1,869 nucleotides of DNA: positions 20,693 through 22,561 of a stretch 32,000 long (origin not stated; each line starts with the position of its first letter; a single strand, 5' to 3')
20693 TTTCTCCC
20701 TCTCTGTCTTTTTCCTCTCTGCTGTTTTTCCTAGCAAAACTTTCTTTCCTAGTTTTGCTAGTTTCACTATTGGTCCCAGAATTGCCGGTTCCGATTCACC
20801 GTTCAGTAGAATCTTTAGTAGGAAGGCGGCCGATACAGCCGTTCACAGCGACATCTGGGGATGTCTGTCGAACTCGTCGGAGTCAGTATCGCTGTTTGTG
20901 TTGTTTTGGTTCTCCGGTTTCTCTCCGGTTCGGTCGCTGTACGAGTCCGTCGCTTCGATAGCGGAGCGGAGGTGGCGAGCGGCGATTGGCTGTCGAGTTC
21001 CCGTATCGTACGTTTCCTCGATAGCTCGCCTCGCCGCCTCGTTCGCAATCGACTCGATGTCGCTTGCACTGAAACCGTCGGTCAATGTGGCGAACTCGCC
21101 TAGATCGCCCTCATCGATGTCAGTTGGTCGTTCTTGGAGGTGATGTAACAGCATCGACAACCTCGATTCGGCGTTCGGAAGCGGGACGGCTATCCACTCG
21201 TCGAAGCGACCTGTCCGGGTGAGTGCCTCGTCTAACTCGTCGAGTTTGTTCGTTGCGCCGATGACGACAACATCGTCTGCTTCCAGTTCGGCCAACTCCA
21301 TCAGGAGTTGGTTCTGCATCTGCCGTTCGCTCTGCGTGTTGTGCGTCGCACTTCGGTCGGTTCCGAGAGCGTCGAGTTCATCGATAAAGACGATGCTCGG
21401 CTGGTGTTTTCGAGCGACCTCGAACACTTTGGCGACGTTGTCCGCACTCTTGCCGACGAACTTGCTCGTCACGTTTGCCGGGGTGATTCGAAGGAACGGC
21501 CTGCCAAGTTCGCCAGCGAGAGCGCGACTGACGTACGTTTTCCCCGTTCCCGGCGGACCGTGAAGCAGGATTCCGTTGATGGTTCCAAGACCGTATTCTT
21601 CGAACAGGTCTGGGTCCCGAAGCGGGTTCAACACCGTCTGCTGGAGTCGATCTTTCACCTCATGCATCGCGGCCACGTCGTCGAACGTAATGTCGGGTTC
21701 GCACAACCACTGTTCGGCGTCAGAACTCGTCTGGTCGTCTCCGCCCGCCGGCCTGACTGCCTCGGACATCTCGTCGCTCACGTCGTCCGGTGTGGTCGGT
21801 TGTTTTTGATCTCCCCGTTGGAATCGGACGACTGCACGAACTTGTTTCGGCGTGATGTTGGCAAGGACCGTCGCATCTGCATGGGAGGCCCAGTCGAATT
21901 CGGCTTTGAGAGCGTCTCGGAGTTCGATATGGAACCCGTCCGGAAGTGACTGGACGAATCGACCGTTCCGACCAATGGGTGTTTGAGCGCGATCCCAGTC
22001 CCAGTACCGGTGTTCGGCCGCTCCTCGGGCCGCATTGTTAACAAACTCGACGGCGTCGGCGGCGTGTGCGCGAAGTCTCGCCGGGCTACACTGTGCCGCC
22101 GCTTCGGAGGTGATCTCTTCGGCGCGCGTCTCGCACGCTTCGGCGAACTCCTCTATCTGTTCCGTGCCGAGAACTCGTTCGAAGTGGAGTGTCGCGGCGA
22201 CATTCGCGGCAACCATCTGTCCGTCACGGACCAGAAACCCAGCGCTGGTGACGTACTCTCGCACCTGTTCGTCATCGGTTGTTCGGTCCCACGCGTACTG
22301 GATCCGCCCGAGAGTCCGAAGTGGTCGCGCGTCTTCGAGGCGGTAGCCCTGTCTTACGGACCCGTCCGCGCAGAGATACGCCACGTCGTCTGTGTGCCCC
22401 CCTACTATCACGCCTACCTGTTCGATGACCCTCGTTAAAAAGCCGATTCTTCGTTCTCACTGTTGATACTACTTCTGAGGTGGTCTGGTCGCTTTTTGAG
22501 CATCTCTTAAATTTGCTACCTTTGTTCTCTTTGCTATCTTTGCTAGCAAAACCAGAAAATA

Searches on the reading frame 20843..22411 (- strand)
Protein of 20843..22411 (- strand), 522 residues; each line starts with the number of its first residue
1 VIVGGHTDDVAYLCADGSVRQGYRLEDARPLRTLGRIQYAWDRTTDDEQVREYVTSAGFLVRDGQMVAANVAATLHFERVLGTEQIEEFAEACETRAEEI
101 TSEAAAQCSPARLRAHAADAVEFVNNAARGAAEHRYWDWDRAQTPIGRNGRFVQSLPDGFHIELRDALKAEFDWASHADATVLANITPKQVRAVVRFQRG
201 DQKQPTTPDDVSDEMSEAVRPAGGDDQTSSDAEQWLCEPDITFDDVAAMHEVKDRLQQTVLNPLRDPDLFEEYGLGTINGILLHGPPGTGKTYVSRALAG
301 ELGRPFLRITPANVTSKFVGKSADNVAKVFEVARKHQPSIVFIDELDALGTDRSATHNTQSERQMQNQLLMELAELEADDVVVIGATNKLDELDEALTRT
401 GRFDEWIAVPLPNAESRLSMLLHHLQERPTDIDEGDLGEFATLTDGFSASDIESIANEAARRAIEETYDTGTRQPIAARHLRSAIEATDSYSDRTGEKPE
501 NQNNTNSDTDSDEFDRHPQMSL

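Call 9: search_protein_families(library=ncbifam, proteins=[window:20843-22411:-], max_evalue=0.00001)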
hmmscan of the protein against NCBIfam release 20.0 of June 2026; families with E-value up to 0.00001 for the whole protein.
window:20843-22411:- (522 aa): 12 families
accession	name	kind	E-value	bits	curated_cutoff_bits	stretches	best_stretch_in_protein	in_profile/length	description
NF003069.1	PRK03992.1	subfamily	1.2e-60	205.7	500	1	238-470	125-359/379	proteasome-activating nucleotidase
TIGR01241.2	FtsH_fam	equivalog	1.8e-59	202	600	1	238-467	156-386/598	ATP-dependent zinc metalloprotease FtsH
TIGR01242.2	TIGR01242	subfamily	1.1e-58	199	500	1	238-470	108-342/362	proteasome-activating nucleotidase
TIGR01243.1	CDC48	subfamily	1.8e-53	181.9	802.65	1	235-471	444-680/733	CDC48 family AAA ATPase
NF041006.2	cell_div_CdvC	equivalog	3e-50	171.2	650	1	224-477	81-336/370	cell division protein CdvC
NF047748.1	PrtsmActNtasePan1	equivalog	1e-49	169.6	750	1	238-474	142-380/405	proteasome-activating nucleotidase Pan1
NF047747.1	PrtsmActNtasePan2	equivalog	1.2e-49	169.6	700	1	237-472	144-381/397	proteasome-activating nucleotidase Pan2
NF008004.0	PRK10733.1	equivalog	2e-43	148.3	1008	1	241-463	149-372/644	ATP-dependent zinc metalloprotease FtsH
TIGR03689.1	pup_AAA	equivalog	3e-35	121.9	504.75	1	239-470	177-426/512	proteasome ATPase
NF042959.1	IteA_antiphage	equivalog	3.5e-34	118.6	510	1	238-476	86-317/367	anti-phage ATPase IteA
TIGR03922.1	T7SS_EccA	equivalog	3.3e-10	39.2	466.65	1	223-397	255-432/557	type VII secretion AAA-ATPase EccA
NF003745.1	PRK05342.1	equivalog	2.6e-06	26.6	359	1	280-359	111-196/418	ATP-dependent Clp protease ATP-binding subunit ClpX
